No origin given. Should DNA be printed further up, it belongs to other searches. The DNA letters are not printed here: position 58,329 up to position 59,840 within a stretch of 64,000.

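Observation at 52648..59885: Lower-GC defence island: a decaying type I R-M locus carrying two uncharacterised passenger genes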

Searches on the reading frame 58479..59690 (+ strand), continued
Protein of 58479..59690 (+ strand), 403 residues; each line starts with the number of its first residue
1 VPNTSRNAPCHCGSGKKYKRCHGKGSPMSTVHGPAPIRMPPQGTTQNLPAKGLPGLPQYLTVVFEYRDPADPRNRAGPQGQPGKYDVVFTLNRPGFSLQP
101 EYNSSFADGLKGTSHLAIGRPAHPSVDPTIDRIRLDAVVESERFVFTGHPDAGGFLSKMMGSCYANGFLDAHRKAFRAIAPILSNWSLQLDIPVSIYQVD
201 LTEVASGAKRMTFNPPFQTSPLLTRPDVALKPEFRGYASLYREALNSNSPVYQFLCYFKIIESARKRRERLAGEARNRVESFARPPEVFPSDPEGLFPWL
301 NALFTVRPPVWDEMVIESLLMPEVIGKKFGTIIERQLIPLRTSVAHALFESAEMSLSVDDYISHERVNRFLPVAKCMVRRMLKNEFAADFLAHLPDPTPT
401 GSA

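Call 32: fold_search(model_id=the predicted structure, library=pdb)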
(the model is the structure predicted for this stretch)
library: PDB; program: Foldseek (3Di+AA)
matches with E <= 10: 966; with E <= 0.001: 0
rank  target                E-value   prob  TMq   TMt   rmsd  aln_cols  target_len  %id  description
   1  9pr8_A                5.4e-02  0.23  0.12  0.10  14.7       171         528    8  Crystal Structure of the Clostridiodes difficile CspC-CspA heterodimer. (released 2026-01-21)
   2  9a72_A                6.0e-02  0.08  0.08  0.12  39.2       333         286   12  Integrative model of YFMS-CHEW by crosslinking MS and deep learning (released 2024-09-18)
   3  5dkl_B                1.2e-01  0.10  0.08  0.18  13.9       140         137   16  Structure of the light-state dimer of the blue light photoreceptor Aureochrome 1a LOV from P. tricornutum (released 2016-01-13)
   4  7prq_B                1.2e-01  0.05  0.08  0.10  18.7       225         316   10  Structure of the ligand binding domain of the PctD (PA4633) chemoreceptor of Pseudomonas aeruginosa PAO1 in complex wi (released 2022-05-11)
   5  4z48_A                1.4e-01  0.06  0.08  0.11  21.0       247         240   10  Crystal structure of a DUF1329 family protein (DESPIG_00262) from Desulfovibrio piger ATCC 29098 at 1.75 A resolution (released 2015-04-22)
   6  3c2w_H                1.6e-01  0.04  0.08  0.07  23.9       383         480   10  Crystal structure of the photosensory core domain of P. aeruginosa bacteriophytochrome PaBphP in the Pfr state (released 2008-09-23)
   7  7rt0                  1.7e-01  0.20  0.12  0.13   9.8       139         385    6  1.80 A resolution structure of MAO from P. nicotinovorans in complex with FAD (released 2021-08-25)
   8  3bk5                  1.7e-01  0.08  0.08  0.13  17.2       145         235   10  Crystal structure of putative outer membrane lipoprotein-sorting protein domain from Vibrio parahaemolyticus (released 2008-02-05)
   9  5u0p_T                1.7e-01  0.07  0.09  0.15  18.4       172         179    8  Cryo-EM structure of the transcriptional Mediator (released 2017-03-08)
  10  9tp6_A                1.7e-01  0.04  0.08  0.11  19.4       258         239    8  Structure of LolA3 from Porphyromonas gingivalis (released 2026-02-18)
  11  9s4i_D                1.9e-01  0.07  0.09  0.16  19.1       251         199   10  Human carboxyhemoglobin bound to Staphylococcus aureus IsdH-N2N3 - 2IsdH:Hbdim complex - 3DVA component 0 left tail (released 2025-11-12)
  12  2gfg_C                2.0e-01  0.09  0.12  0.20  11.7       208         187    6  Crystal structure of a putative adenylate cyclase (bh2851) from bacillus halodurans at 2.12 A resolution (released 2006-05-02)
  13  7z7p_F                2.0e-01  0.05  0.09  0.14  19.2       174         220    7  Structure of the fluorescent protein NeonCyan0.95 at pH 5.6 (released 2022-05-04)
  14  4xl8_B                2.2e-01  0.18  0.12  0.24   9.3       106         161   10  Crystal Structure of Human Adenovirus 52 Short Fiber Knob in Complex with 2-O-Methyl-5-N-Acetylneuraminic Acid (released 2015-01-21)
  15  9r2r_D                2.6e-01  0.20  0.11  0.26   9.2       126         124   12  De novo designed M7 protein fold (released 2025-05-14)
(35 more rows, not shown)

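Call 47: find_related_loci(query=A1, collection=viral_contigs, flank=6000)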
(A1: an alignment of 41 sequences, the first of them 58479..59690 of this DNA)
Query A1 (403 aa) in viral_contigs; peptide patterns used: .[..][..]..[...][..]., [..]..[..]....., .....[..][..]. (x = any residue, [..] = any of these).
142 stretches matched a pattern, but none encodes a relative of the query by tblastn (E <= 1e-3).

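Call 50: search_solved_structures(query=A1, max_evalue=10)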
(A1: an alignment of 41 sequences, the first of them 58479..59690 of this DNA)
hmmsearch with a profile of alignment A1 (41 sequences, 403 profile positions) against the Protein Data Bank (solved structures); distinct sequences matched with E-value up to 10: 11.
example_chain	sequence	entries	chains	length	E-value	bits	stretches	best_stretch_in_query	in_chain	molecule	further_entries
1ozb_I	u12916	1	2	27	9e-09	37.9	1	4-27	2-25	Preprotein translocase secA subunit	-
1sx0_A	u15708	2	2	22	4.6e-08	35.6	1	3-24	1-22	SecA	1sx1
1tm6_A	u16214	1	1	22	1.2e-07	34.2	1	5-25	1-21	Preprotein translocase secA subunit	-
9l6b_C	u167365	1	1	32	5.8e-07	32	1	3-24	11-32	UPF0225 protein YchJ -C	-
3iqy_A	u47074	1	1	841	3.2e-05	26.2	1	3-25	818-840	Protein translocase subunit secA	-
1tf2_A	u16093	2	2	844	3.2e-05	26.2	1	3-25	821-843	Preprotein translocase secA subunit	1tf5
2i9w_A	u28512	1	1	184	0.0073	18.4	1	4-24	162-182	Hypothetical protein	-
9eh2_x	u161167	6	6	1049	0.023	16.8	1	259-355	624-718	FACT complex subunit SPT16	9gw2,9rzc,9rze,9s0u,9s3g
9l6b_A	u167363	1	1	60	0.03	16.4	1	8-32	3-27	UPF0225 protein YchJ -A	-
2jq5_A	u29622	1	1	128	0.07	15.2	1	9-34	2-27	SEC-C motif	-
9vxg_A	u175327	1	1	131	0.12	14.4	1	7-31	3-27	UPF0225 protein YchJ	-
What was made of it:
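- On SEC-C motif, PF02810 (ORF6): Matches SecA and YchJ SEC-C peptides in PDB (call 50).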

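Call 61: search_protein_representatives(alignment_id=A1)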
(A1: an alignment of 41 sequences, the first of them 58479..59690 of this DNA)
Query: 41 sequences, 403 profile positions. Proteins with E-value up to 0.001 (for the whole library): 9413; up to 1e-10: 939; up to 1e-30: 344. The best 150 are listed.
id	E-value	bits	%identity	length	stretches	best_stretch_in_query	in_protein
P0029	1.8e-158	544.1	-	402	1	2-399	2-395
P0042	2.0e-153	527.5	-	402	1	1-399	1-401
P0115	3.6e-151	520.1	-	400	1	2-401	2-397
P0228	3.1e-146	503.8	-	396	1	3-393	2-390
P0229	2.3e-144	497.6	-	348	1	50-397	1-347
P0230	2.2e-143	494.4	-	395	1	1-400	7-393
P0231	1.1e-138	479.0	-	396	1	1-401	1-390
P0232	1.2e-136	472.2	-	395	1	5-397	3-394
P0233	5.4e-134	463.5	-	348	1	57-401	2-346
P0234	9.3e-134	462.7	-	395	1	35-401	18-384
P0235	1.7e-131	455.2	-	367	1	34-392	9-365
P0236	2.2e-130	451.6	-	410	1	3-391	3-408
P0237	1.8e-128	445.3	-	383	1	2-390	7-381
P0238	1.9e-128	445.2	-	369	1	49-401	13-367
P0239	2.5e-125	435.0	-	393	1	1-391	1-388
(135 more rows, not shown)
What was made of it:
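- It belongs to a large family: 344 clusters at 50% identity with E<1e-30 (call 61).
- Tried and rejected: The best 150 hits were all full-length family members, so nothing was learnt about other architectures (call 61).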

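Call 66: fold_search(model_id=the predicted structure, library=viral)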
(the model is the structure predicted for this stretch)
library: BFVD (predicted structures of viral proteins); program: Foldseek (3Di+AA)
matches with E <= 10: 994; with E <= 0.001: 0
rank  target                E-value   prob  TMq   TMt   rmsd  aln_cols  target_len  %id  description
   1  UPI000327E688         3.0e-02  0.06  0.09  0.08  42.6       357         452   13  (no name look-up for this kind of identifier)
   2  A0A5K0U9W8            4.7e-02  0.09  0.12  0.10  22.9       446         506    7  TATA box binding protein [Yasminevirus sp. GU-2018]
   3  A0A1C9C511            5.6e-02  0.28  0.13  0.21  14.7       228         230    5  Putative TATA-box-binding protein [Heterosigma akashiwo virus 01]
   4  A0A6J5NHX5            5.9e-02  0.06  0.10  0.10  24.7       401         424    9  LysM domain [uncultured Caudovirales phage]
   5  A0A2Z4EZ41            8.4e-02  0.09  0.10  0.10  27.5       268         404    9  (no name in the UniProt tables at hand)
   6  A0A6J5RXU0            8.4e-02  0.08  0.10  0.17  16.2       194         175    9  CYTH domain containing protein [uncultured Caudovirales phage]
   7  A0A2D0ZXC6            1.3e-01  0.11  0.12  0.06  16.7       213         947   14  Envelope glycoprotein [vespertilionid gammaherpesvirus 3]
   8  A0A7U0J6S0            1.3e-01  0.09  0.09  0.18  17.9       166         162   12  Uncharacterized protein [Klebsiella phage vB_KpM_FBKp24]
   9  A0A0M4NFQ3            1.4e-01  0.20  0.12  0.13   9.5       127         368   10  Fiber-2 [Simian adenovirus 16]
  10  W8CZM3                1.4e-01  0.08  0.08  0.15  18.2       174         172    9  Uncharacterized protein [Erwinia phage PhiEaH1]
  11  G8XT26                1.6e-01  0.10  0.09  0.10  18.0       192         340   11  Membrane protein A22 [Saimiriine betaherpesvirus 4]
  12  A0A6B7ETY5            1.6e-01  0.06  0.08  0.15  23.1       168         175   14  (no name in the UniProt tables at hand)
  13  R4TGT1                1.8e-01  0.25  0.09  0.34  10.2        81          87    9  Uncharacterized protein [Halogranum tailed virus 1]
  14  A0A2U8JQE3            1.8e-01  0.09  0.10  0.18  21.0       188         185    7  Uncharacterized protein [Perth betaflexivirus 1]
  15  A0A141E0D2            1.9e-01  0.02  0.07  0.04  21.3       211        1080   13  PblB [Streptococcus phage phiARI0285-3]
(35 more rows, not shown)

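Call 67: find_encoding_contigs(protein=P0110, flank=6000, max_places=10)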
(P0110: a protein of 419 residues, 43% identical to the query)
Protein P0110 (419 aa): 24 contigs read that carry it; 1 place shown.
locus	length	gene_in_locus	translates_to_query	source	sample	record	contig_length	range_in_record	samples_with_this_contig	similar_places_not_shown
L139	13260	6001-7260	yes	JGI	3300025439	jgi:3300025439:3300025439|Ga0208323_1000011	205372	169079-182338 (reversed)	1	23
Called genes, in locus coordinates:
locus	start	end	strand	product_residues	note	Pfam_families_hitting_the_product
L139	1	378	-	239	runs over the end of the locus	PF08241:Methyltransf_11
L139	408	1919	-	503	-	PF13489:Methyltransf_23, PF08241:Methyltransf_11, PF08242:Methyltransf_12, PF13649:Methyltransf_25, PF13847:Methyltransf_31 (weak), PF00535:Glycos_transf_2, PF10111:Glyco_tranf_2_2 (weak), PF13641:Glyco_tranf_2_3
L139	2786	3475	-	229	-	-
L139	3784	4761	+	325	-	PF01555:N6_N4_Mtase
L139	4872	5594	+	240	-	-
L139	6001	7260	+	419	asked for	PF02810:SEC-C (weak), PF17419:MauJ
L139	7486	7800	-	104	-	PF13744:HTH_37, PF01381:HTH_3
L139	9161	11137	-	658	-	PF02129:Peptidase_S15, PF08530:PepX_C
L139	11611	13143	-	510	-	PF27537:HoxH, PF00374:NiFeSe_Hases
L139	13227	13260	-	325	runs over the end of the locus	PF01058:Oxidored_q6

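Call 68: find_encoding_contigs(protein=P0061, flank=6000, max_places=4)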
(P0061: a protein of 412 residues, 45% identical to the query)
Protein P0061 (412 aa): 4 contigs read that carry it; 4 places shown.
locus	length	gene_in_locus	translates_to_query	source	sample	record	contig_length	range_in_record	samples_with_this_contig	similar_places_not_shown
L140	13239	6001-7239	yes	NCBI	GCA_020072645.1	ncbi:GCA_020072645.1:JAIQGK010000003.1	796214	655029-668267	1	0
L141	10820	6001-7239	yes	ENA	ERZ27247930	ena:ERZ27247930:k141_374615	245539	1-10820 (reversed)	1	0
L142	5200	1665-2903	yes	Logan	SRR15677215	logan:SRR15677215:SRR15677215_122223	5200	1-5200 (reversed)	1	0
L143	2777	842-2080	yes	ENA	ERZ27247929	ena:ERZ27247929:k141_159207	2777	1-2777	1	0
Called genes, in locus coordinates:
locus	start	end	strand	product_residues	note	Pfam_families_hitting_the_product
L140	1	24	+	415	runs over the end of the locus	PF05239:PRC (faint), PF03448:MgtE_N, PF14841:FliG_M (faint), PF00571:CBS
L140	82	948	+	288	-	PF27100:DcsG_N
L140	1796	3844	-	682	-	PF03483:B3_4, PF03484:B5, PF17759:tRNA_synthFbeta, PF03147:FDX-ACB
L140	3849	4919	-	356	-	PF02912:Phe_tRNA-synt_N, PF01409:tRNA-synt_2d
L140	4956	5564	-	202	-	-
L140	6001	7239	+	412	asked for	PF02810:SEC-C (faint), PF17419:MauJ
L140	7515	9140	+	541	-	PF00005:ABC_tran, PF02367:TsaE (faint), PF02463:SMC_N (faint), PF03193:RsgA_GTPase (faint), PF13555:AAA_29 (faint), PF01926:MMR_HSR1 (faint), PF12848:ABC_tran_Xtn, PF00005:ABC_tran, +4 more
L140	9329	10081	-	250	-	PF00072:Response_reg, PF00486:Trans_reg_C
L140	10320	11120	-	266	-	PF03096:Ndr, PF00561:Abhydrolase_1, PF12146:Hydrolase_4, PF12697:Abhydrolase_6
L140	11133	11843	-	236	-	PF00702:Hydrolase, PF12710:HAD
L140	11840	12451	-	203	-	PF12804:NTP_transf_3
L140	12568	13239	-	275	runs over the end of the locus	PF02625:XdhC_CoxI, PF13478:XdhC_C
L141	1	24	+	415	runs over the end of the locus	PF05239:PRC (faint), PF03448:MgtE_N, PF14841:FliG_M (faint), PF00571:CBS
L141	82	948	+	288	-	PF27100:DcsG_N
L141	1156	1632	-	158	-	-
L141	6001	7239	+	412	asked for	PF02810:SEC-C (faint), PF17419:MauJ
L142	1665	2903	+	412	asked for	PF02810:SEC-C (faint), PF17419:MauJ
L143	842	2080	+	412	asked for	PF02810:SEC-C (faint), PF17419:MauJ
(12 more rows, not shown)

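Call 69: find_encoding_contigs(protein=P0081, flank=6000, max_places=4)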
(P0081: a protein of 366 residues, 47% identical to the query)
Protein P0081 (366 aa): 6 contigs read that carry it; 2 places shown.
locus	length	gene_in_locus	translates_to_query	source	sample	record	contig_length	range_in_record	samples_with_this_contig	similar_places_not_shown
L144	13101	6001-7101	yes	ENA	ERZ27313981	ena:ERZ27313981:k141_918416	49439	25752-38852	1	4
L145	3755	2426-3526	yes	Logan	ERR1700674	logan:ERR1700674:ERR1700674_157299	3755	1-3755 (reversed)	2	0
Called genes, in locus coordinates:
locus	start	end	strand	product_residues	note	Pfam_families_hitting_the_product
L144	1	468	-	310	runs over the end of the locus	-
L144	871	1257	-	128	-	PF01850:PIN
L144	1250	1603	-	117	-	PF04014:MazE_antitoxin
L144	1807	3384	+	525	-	PF02225:PA, PF04389:Peptidase_M28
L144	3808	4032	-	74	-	-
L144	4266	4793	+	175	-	-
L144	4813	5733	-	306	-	PF18863:AbiJ_NTD4, PF14355:Abi_C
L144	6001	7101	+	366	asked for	PF17419:MauJ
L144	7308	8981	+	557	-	PF06418:CTP_synth_N, PF00117:GATase, PF07722:Peptidase_C26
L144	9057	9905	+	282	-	PF00793:DAHP_synth_1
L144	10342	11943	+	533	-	-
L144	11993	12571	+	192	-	PF00127:Copper-bind (weak), PF13620:CarboxypepD_reg, PF13715:CarbopepD_reg_2, PF14686:fn3_3 (weak)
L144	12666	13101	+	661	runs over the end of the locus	PF13187:Fer4_9 (faint), PF13237:Fer4_10 (faint), PF14691:Fer4_20, PF01266:DAO (weak), PF07992:Pyr_redox_2, PF13450:NAD_binding_8 (weak), PF12838:Fer4_7 (weak), PF00037:Fer4 (weak), +3 more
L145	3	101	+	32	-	?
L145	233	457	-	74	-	-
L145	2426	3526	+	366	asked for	PF17419:MauJ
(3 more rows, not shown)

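Call 77: search_dna_similar(query=window:58479-59687:+, collection=plasmids, mode=protein, max_evalue=0.001, max_rows=15)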
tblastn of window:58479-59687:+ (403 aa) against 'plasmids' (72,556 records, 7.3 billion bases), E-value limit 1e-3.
No match.

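Call 79: search_protein_families(library=phrogs, proteins=[window:58479-59687:+], max_evalue=1)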
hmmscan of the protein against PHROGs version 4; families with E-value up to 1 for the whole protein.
window:58479-59687:+ (403 aa): 1 family
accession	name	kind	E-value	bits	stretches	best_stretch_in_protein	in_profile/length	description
phrog_24700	-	unknown function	0.1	13.6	1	5-21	202-218/221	-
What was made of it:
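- It is absent from viral contigs, plasmids and PHROGs (calls 47, 77, 79).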
